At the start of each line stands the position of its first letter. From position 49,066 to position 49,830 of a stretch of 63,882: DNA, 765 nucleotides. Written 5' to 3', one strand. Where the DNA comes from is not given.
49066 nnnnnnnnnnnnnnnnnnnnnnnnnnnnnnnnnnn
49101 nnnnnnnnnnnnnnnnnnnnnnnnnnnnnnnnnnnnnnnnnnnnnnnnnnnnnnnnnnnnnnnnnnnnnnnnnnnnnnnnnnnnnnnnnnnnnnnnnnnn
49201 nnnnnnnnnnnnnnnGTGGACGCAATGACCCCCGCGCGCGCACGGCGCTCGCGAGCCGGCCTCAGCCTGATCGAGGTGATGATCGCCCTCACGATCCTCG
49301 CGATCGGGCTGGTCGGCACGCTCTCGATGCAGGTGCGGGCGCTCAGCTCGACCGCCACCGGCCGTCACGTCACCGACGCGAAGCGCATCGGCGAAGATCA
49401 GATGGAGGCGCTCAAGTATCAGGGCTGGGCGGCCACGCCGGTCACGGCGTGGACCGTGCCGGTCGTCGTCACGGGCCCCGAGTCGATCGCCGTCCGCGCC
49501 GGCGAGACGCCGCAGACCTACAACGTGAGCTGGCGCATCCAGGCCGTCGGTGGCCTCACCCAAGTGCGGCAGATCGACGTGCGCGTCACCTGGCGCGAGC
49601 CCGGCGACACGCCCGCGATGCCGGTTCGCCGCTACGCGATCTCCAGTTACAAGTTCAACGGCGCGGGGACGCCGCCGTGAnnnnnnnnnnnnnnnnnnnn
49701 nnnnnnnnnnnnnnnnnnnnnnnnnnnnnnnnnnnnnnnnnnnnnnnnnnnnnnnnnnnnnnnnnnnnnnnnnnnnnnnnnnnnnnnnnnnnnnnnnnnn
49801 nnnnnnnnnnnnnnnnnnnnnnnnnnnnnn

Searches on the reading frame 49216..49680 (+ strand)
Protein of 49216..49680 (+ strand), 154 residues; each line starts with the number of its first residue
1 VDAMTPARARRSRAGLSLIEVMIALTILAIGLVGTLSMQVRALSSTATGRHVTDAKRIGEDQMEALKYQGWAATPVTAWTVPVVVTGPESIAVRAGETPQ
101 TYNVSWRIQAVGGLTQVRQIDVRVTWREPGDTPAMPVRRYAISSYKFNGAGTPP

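Call 72: search_protein_families(library=pfam, proteins=[window:49216-49680:+], max_evalue=0.001)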
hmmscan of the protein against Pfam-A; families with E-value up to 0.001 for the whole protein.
window:49216-49680:+ (154 aa): 1 family
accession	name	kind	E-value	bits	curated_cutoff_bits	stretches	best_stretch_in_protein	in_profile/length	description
PF07963.17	N_methyl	-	1.7e-07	31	21.2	1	10-35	1-26/27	Prokaryotic N-terminal methylation motif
